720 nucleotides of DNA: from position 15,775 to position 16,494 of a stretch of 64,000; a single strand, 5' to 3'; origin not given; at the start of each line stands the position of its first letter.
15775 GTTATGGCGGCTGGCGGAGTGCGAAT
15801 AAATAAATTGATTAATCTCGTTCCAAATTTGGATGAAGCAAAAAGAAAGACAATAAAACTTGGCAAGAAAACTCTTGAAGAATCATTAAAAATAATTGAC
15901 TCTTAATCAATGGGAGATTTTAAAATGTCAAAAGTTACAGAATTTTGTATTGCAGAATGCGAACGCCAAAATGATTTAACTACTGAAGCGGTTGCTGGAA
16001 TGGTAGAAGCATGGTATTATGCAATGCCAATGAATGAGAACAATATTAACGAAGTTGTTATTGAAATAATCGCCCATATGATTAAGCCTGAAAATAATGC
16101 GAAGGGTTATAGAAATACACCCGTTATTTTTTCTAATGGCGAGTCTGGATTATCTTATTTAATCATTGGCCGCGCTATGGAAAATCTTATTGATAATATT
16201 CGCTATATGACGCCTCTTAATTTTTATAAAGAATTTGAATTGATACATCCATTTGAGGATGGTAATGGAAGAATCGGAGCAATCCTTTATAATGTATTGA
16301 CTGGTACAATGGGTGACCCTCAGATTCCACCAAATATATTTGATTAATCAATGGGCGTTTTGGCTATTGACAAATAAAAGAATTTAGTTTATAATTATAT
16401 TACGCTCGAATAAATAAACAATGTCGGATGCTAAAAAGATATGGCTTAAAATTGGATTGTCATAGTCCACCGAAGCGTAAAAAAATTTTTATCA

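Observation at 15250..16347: Fic/Doc-motif protein in the early region, with two small upstream partner genes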

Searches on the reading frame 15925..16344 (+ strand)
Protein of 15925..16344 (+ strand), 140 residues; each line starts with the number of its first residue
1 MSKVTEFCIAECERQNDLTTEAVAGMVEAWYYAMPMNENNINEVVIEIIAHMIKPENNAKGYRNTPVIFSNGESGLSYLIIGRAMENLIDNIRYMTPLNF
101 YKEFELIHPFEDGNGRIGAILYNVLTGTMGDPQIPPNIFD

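Call 3: search_protein_families(library=pfam, proteins=[window:15925-16344:+], max_evalue=1)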
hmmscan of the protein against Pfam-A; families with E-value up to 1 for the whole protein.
window:15925-16344:+ (140 aa): 2 families
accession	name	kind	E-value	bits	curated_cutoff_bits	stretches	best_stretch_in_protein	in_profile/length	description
PF02661.23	Fic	-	5.3e-07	30.8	24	1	82-125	43-92/93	Fic/DOC family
PF25189.1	Tad8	-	0.073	13.3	27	1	28-49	37-58/76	Type II Thoeris inhibitor Tad8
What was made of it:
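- Checked: Pfam Fic scores 30.8 bits against a cut-off of 24, E 5e-7 (call 3).
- Tried and rejected: E 0.073, 13 bits against a cut-off of 27 (call 3).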

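Call 4: search_protein_families(library=phrogs, proteins=[window:15925-16344:+], max_evalue=0.1)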
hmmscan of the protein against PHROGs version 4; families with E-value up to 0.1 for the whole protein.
window:15925-16344:+ (140 aa): 6 families
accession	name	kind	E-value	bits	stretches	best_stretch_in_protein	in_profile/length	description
phrog_5978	-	unknown function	2.9e-07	30.9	1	102-125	194-217/364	-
phrog_11900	-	unknown function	1.6e-06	28.8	1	21-124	53-173/230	-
phrog_23170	-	unknown function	0.00061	20.5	1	101-130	118-147/191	-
phrog_10690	-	unknown function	0.007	16.4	1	101-130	273-302/346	-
phrog_12747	-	unknown function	0.014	16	1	99-130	129-160/211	-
phrog_19755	-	DNA, RNA and nucleotide metabolism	0.069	14.2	0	4-16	9-20/44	helicase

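Call 5: search_solved_structures(query=window:15925-16344:+, max_evalue=10, show_alignments=3)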
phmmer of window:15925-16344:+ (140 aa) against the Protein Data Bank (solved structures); distinct sequences matched with E-value up to 10: 31.
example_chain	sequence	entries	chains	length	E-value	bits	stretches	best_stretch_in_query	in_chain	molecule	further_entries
4x2e_A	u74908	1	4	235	0.00015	24.8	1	98-121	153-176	Fic family protein putative filamentation induced by cAMP protein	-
4x2c_A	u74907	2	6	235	0.00016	24.8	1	98-121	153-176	Fic family protein putative filamentation induced by cAMP protein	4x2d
4rgl_A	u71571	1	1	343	0.00058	22.9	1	98-123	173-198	Filamentation induced by cAMP protein Fic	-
7cb8_A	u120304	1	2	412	0.0024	20.9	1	101-126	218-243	Fic-domain containing protein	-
3cuc_A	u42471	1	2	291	0.0027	20.8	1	101-134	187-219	Protein of unknown function with a Fic domain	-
8cil_A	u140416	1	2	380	0.0073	19.4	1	103-123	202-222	Fic family protein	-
3eqx_A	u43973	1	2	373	0.023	17.8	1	101-124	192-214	FIC DOMAIN CONTAINING TRANSCRIPTIONAL REGULATOR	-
9tch_A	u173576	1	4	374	0.023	17.8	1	101-124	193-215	Protein adenylyltransferase SoFic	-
9tcl_B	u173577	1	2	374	0.023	17.8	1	101-124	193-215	Protein adenylyltransferase SoFic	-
9tc4_A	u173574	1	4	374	0.023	17.8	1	101-124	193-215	Protein adenylyltransferase SoFic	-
3zcn_A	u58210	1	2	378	0.023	17.7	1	101-124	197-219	ADENOSINE MONOPHOSPHATE-PROTEIN TRANSFERASE SOFIC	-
3zec_A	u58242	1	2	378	0.024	17.7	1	101-124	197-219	ADENOSINE MONOPHOSPHATE-PROTEIN TRANSFERASE SOFIC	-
5jj6_A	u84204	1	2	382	0.038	17.1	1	101-133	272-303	Adenosine monophosphate-protein transferase FICD homolog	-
5jj7_A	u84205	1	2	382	0.039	17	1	101-133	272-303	Adenosine monophosphate-protein transferase FICD homolog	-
6i7j_A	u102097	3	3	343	0.098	15.7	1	100-134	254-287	Adenosine monophosphate-protein transferase FICD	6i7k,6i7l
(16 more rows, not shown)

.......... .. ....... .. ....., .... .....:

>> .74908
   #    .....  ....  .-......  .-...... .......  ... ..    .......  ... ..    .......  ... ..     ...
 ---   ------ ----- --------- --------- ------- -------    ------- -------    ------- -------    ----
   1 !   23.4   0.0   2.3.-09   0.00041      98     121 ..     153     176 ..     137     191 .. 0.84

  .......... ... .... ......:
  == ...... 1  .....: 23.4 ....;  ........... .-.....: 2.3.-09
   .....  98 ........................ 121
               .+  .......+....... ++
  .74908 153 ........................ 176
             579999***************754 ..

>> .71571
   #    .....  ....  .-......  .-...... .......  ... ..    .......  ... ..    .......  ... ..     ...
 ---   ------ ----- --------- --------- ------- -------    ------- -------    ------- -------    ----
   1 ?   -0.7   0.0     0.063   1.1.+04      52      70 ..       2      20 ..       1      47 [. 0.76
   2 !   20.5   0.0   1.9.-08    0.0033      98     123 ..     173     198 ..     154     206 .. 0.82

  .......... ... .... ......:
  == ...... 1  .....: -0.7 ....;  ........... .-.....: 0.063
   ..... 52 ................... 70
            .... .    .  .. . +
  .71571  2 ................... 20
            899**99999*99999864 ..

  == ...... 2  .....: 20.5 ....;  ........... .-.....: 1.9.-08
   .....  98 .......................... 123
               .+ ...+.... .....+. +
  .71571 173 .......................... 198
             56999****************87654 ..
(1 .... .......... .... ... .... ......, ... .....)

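Call 7: search_dna_similar(query=window:15925-16344:+, collection=phages, mode=protein, max_rows=40, max_evalue=0.01)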
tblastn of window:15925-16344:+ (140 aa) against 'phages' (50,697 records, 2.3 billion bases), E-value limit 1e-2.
Records with a match: 15; places in all: 15; records where one place covers at least 80% of the query: 0.
Best place of each record, by identity: 60-80% 5; <60% 10.
By first word of the organism name: Streptococcus 9; Fusobacterium 4; Bacteriophage 2.
By host as written in the record: Streptococcus pyogenes MGAS315 2; - 2; Fusobacterium nucleatum 2; Fusobacterium nucleatum ATCC 10953 2; Streptococcus pyogenes SSI-1 1; Streptococcus porci DSM_23759 1; Streptococcus pyogenes ERR485801 1; Streptococcus pyogenes MGAS10750 1; and 3 more.
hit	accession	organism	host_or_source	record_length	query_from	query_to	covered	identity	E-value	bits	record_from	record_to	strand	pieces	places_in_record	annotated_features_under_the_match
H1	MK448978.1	Streptococcus phage Javan532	Streptococcus pyogenes SSI-1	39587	55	126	51%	37.0%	1e-3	43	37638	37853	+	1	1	MloA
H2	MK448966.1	Streptococcus phage Javan508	Streptococcus pyogenes MGAS315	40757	55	126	51%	37.0%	1e-3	43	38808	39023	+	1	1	MloA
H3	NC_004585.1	Streptococcus phage 315.2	Streptococcus pyogenes MGAS315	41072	55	126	51%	37.0%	1e-3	43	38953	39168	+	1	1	hypothetical protein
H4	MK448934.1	Streptococcus phage Javan422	Streptococcus porci DSM_23759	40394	62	124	45%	42.3%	5e-3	41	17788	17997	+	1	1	Huntingtin interacting protein E-like protein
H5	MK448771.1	Streptococcus phage Javan481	Streptococcus pyogenes ERR485801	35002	55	126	51%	35.6%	9e-3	40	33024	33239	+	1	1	MloA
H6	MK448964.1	Streptococcus phage Javan502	Streptococcus pyogenes MGAS10750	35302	55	126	51%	35.6%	9e-3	40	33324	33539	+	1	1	MloA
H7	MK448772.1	Streptococcus phage Javan483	Streptococcus pyogenes GA03799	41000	55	126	51%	35.6%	9e-3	40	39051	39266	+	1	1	MloA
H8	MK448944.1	Streptococcus phage Javan452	Streptococcus pyogenes ERR111845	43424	55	126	51%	35.6%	9e-3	40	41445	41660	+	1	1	MloA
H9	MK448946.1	Streptococcus phage Javan456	Streptococcus pyogenes ERR111888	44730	55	126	51%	35.6%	9e-3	40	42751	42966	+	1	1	MloA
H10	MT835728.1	Bacteriophage sp.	human fecal samples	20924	100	134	25%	45.7%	4e-3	42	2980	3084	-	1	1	record has no annotation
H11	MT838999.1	Bacteriophage sp.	human fecal samples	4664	100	125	19%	61.5%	5e-3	41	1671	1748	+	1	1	record has no annotation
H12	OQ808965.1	Fusobacterium phage vB_FnuS_FNU3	Fusobacterium nucleatum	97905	98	121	17%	62.5%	1e-2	40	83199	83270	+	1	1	putative Fic/DOC family protein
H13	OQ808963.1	Fusobacterium phage vB_FnuS_FNU2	Fusobacterium nucleatum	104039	98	121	17%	62.5%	1e-2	40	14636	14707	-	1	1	putative Fic family protein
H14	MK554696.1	Fusobacterium phage Fnu1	Fusobacterium nucleatum ATCC 10953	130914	98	121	17%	62.5%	1e-2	40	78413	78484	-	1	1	Fic family protein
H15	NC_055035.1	Fusobacterium phage Fnu1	Fusobacterium nucleatum ATCC 10953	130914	98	121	17%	62.5%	1e-2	40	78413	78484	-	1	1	Fic family protein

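Call 11: find_homologous_proteins(query=window:15925-16344:+, max_evalue=0.001)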
Query window:15925-16344:+ (140 aa): 31 proteins with E <= 0.001 among 34 candidates.
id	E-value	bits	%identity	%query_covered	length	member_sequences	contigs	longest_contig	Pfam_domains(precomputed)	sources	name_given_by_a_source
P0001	1.3e-89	315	100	100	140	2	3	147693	PF02661.24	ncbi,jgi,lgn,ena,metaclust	metaclust:\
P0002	4.3e-39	151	56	99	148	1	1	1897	PF02661.24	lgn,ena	-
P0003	2.4e-37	146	54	100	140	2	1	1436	PF02661.24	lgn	-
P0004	3.6e-36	142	52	100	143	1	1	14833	PF02661.24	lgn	-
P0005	1.2e-35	140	52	99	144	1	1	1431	PF02661.24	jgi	jgi:hypothetical protein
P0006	1.3e-35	140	50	99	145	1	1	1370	PF02661.24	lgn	-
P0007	1.3e-35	140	50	97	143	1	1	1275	PF02661.24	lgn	-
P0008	1.9e-34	136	50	99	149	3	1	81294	PF02661.24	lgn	-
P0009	4.2e-34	135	54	93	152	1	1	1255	PF02661.24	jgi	-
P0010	2.0e-33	133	46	97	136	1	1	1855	PF02661.24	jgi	jgi:hypothetical protein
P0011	4.2e-32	129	50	96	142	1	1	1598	PF02661.24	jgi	jgi:hypothetical protein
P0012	1.6e-31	127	48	97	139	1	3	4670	PF02661.24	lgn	-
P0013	7.0e-31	125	45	99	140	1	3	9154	PF02661.24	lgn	-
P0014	1.1e-29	121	52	88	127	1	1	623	PF02661.24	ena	-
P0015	6.4e-29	118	45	95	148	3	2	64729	PF02661.24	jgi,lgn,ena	-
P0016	2.2e-26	110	42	98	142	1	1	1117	PF02661.24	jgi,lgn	-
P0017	1.3e-20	91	42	97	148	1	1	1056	PF02661.24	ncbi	-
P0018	1.5e-20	91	40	96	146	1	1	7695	PF02661.24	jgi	jgi:hypothetical protein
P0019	1.4e-19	88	41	97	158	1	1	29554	PF02661.24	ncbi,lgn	-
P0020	2.7e-17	81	37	99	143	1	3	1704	PF02661.24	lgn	-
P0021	8.2e-17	79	43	81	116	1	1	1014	PF02661.24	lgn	-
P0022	1.1e-16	79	38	97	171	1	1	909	PF02661.24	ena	-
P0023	1.4e-16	78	37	99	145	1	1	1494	PF02661.24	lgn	-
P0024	1.7e-16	78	38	95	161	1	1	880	PF02661.24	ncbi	-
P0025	1.2e-15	75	37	97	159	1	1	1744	PF02661.24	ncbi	-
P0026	3.9e-13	67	38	95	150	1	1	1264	PF02661.24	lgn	-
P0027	1.8e-11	62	33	99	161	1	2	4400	PF02661.24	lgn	-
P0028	2.0e-11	62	32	96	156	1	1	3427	PF02661.24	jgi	-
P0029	7.5e-11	60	32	96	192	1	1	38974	PF02661.24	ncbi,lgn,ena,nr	ncbi:MAG: Fic family protein [Candidatus Spechtbacterales bacterium]|nr:Fic family protein [Candidat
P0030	9.8e-11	60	30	97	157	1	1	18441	PF02661.24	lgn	-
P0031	7.2e-8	50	31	96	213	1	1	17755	PF02661.24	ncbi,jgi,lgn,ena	-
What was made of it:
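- On Fic/Fido superfamily (Pfam PF02661): All 31 first-round homologues carry PF02661 (call 11).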

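Call 12: search_protein_families(library=ncbifam, proteins=[window:15925-16344:+], max_evalue=1)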
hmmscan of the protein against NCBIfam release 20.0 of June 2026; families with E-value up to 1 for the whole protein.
window:15925-16344:+ (140 aa): 4 families
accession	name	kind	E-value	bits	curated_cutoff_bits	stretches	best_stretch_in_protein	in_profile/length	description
NF046030.1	ProtAdlyltaseSoFic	equivalog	7.5e-05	21.8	550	1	100-124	186-208/361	protein adenylyltransferase Fic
NF046029.1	ProtAdlyltaseNmFic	equivalog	0.029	14.1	230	1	98-121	87-110/177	protein adenylyltransferase Fic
TIGR02613.1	mob_myst_B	hypoth_equivalog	0.044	13.7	124.4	1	99-126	114-141/186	mobile mystery protein B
NF043028.1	T4SS_AnkX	equivalog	0.13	10.3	1400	1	100-139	217-260/938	Dot/Icm T4SS effector AnkN/AnkX/LegA8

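Call 13: search_protein_families(library=padloc, proteins=[window:15925-16344:+], max_evalue=1)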
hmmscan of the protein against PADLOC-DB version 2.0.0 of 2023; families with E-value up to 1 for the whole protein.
window:15925-16344:+ (140 aa): 8 families
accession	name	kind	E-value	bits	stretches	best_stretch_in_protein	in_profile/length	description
PDLC03963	SoFic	-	2.7e-09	34.9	1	16-122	88-208/361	-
PDLC04836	PDC-S04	-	3e-08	31.2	1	97-121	158-182/244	-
PDLC04837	PDC-S04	-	9.4e-08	29.6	1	98-122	155-179/234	-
PDLC04839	PDC-S04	-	9.3e-07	26.7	1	100-130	133-163/205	-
PDLC04840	PDC-S04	-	1.1e-06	26.5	1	99-122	147-170/227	-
PDLC04838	PDC-S04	-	0.0002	19.2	1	99-126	135-162/209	-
PDLC04966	PDC-S24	-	0.00069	16.6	1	106-121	316-331/497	-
PDLC04842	PDC-S04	-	0.022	12.5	1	99-121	103-125/202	-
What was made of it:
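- The best PADLOC match is SoFic at E 2.7e-9 (call 13), so it is a small homologue of a host defence protein.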

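Call 15: list_cluster_members(proteins=[P0001])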
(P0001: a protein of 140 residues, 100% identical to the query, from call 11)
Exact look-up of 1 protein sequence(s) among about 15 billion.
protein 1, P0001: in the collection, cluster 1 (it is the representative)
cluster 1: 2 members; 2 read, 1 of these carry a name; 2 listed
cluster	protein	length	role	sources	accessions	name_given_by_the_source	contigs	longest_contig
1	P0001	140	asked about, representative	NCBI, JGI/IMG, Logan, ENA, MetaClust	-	\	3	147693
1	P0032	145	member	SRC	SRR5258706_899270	-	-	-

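Call 16: find_encoding_contigs(protein=P0001, flank=5000, max_places=4)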
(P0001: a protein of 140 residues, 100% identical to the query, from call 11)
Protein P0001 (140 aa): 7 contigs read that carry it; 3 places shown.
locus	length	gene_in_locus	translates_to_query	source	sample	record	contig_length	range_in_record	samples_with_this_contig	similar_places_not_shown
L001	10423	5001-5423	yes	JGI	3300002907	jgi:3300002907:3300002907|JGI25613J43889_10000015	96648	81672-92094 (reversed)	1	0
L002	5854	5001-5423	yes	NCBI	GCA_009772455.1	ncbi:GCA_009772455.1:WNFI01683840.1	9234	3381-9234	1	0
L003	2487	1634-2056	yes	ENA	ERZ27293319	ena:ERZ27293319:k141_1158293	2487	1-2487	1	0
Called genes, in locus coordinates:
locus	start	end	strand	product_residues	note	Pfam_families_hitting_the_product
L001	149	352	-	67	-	-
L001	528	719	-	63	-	-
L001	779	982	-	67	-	-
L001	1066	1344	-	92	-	-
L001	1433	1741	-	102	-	-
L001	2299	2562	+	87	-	-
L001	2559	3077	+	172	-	PF10263:SprT-like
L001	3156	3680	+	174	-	-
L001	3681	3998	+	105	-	-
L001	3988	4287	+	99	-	-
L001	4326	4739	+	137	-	-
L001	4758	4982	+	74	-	-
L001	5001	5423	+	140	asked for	PF02661:Fic (weak)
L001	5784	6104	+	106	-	-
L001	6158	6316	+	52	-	-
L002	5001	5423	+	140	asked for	PF02661:Fic (weak)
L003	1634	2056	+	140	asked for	PF02661:Fic (weak)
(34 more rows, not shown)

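Call 17: find_encoding_contigs(protein=P0008, flank=5000, max_places=3)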
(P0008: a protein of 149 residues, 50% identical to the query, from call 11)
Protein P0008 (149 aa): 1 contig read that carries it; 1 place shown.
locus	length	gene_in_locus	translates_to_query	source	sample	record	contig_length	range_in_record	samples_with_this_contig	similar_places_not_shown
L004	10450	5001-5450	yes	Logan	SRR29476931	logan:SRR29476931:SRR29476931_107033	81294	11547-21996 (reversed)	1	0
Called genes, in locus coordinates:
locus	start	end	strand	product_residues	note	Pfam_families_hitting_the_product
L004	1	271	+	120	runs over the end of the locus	-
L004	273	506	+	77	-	-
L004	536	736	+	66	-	-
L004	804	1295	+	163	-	-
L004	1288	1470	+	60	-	-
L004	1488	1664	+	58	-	-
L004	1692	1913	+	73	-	-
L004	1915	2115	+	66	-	-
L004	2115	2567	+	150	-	PF01327:Pep_deformylase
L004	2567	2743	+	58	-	-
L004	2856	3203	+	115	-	-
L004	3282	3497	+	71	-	-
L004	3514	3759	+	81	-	-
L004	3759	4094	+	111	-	-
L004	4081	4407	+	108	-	-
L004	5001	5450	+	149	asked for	PF02661:Fic (weak)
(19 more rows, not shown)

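Call 19: find_encoding_contigs(protein=P0015, flank=5000, max_places=3)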
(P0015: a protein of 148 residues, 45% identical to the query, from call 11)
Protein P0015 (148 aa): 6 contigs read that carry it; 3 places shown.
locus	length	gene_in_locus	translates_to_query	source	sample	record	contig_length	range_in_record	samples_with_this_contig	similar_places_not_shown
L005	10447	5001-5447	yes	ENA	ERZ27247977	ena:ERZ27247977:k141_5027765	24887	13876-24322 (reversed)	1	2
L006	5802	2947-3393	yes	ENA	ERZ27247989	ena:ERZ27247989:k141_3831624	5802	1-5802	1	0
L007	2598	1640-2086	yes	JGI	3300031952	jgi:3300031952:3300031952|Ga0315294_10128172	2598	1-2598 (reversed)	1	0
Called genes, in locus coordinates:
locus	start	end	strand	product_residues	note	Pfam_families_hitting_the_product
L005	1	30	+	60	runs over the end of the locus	-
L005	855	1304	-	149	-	-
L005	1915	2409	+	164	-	-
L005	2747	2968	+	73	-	-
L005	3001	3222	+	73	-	-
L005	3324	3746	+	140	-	-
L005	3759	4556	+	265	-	-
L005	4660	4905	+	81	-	-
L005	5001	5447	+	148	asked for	PF02661:Fic (weak)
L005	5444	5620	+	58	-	-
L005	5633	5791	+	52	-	-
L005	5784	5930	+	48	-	-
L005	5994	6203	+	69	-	PF24240:DUF7448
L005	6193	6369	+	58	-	-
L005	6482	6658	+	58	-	-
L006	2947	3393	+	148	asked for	PF02661:Fic (weak)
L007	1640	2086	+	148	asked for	PF02661:Fic (weak)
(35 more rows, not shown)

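Call 20: find_encoding_contigs(protein=P0019, flank=5000, max_places=2)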
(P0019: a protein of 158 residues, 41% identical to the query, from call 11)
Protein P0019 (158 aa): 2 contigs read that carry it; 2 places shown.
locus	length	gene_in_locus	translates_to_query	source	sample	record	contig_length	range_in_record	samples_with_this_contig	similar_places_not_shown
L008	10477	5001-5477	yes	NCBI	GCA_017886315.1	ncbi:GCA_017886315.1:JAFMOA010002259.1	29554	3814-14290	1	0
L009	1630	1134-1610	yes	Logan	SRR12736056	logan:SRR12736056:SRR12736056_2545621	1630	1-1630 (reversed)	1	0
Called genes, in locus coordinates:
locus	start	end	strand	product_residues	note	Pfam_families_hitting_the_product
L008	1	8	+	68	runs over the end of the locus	-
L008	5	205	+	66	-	-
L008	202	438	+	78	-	-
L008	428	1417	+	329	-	PF02739:5_3_exonuc_N, PF01367:5_3_exonuc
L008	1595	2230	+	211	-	-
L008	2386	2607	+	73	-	PF21825:Sequestin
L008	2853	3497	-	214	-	-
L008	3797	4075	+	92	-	-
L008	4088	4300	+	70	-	-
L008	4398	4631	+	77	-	-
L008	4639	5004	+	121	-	-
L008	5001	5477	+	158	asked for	PF02661:Fic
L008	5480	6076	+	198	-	-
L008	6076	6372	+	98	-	-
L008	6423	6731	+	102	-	-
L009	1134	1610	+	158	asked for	PF02661:Fic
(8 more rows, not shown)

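Call 21: find_encoding_contigs(protein=P0004, flank=5000, max_places=2)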
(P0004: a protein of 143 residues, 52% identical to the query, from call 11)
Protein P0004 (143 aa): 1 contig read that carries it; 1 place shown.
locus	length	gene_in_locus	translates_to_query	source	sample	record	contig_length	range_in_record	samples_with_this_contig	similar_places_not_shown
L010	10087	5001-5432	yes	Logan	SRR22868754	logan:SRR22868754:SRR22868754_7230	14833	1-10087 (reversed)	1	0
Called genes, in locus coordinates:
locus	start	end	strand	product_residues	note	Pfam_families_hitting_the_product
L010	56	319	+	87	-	-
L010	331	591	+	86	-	-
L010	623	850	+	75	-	-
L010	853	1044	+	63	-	-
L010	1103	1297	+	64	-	-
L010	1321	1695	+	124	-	-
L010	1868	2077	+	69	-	-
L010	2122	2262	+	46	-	-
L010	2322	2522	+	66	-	-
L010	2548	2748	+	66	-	-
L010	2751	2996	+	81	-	-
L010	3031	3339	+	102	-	-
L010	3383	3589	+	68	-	-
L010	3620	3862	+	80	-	-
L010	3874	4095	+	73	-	-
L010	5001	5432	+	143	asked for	PF02661:Fic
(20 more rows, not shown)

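Call 22: find_encoding_contigs(protein=P0029, flank=5000, max_places=2)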
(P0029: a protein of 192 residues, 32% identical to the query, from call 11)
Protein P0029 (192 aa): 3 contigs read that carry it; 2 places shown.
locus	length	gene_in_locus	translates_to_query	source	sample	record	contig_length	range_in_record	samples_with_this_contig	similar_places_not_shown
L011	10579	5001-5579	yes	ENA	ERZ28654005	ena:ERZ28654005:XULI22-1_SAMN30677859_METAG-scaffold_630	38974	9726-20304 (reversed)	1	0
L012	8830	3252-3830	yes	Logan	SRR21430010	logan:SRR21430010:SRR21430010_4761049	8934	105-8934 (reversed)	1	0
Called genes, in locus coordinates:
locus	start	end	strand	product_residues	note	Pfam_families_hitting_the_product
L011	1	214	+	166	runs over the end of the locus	PF13414:TPR_11 (faint)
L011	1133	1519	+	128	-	PF03479:PCC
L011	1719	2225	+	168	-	-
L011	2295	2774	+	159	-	PF01230:HIT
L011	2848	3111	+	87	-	-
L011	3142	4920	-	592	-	PF00999:Na_H_Exchanger, PF02254:TrkA_N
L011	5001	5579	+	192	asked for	PF02661:Fic (weak)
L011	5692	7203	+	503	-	PF00478:IMPDH, PF00571:CBS (faint)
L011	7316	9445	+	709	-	-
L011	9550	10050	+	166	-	-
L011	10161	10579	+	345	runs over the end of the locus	PF02618:YceG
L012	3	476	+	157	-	?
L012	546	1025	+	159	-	PF01230:HIT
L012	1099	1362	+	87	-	-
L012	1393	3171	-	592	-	PF00999:Na_H_Exchanger, PF02254:TrkA_N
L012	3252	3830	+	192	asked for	PF02661:Fic (weak)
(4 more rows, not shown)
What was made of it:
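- Tried and rejected: One clear cellular member exists, from a CPR bacterium (call 22).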

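Call 23: find_encoding_contigs(protein=P0030, flank=5000, max_places=2)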
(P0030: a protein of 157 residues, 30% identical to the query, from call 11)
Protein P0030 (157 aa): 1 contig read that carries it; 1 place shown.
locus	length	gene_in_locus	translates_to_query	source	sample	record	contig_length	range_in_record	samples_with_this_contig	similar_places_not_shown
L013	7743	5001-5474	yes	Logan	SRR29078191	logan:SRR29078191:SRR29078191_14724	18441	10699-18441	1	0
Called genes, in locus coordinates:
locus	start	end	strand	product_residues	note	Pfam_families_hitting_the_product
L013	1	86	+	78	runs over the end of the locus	-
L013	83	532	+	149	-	-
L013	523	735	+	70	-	-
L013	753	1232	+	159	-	-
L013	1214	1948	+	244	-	-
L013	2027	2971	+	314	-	-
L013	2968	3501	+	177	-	-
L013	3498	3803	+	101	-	-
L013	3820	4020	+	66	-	-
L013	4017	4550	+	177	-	-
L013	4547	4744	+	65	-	-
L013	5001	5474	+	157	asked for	PF02661:Fic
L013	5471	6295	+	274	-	-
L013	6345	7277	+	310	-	PF04404:ERF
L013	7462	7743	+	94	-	?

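Call 24: find_encoding_contigs(protein=P0013, flank=5000, max_places=2)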
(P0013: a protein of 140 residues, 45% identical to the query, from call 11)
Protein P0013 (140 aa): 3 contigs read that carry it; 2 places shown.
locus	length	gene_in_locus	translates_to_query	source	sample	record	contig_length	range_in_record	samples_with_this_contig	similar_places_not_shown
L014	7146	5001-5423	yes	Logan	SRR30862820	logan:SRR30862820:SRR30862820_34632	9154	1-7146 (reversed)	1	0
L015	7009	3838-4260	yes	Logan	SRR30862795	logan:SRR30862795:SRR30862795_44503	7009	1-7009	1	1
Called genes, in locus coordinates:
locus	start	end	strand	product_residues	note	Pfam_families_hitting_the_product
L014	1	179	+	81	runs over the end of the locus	-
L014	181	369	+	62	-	-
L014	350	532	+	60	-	-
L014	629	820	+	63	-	-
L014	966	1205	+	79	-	-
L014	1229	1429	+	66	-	-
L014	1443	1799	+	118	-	-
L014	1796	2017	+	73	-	-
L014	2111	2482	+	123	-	-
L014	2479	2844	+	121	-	-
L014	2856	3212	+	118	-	-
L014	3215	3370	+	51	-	-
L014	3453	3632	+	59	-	-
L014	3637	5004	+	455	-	PF01743:PolyA_pol, PF12627:PolyA_pol_RNAbd, PF01966:HD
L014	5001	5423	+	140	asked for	PF02661:Fic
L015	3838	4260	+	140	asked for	PF02661:Fic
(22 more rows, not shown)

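Call 25: find_encoding_contigs(protein=P0018, flank=5000, max_places=2)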
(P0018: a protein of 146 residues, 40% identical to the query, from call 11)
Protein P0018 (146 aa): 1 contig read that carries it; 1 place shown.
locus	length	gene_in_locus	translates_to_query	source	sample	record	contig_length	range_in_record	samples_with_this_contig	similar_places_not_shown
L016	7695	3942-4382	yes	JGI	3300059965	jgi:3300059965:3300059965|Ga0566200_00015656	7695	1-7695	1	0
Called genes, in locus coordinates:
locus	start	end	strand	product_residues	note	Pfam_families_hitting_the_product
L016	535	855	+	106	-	-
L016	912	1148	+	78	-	-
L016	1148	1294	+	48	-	-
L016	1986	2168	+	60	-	-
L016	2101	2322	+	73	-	-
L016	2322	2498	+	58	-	-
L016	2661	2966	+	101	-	-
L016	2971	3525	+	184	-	PF10263:SprT-like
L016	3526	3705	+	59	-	-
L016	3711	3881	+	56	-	-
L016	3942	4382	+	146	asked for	PF02661:Fic (weak)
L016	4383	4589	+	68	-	-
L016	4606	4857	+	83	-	-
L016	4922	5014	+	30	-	-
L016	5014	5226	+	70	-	-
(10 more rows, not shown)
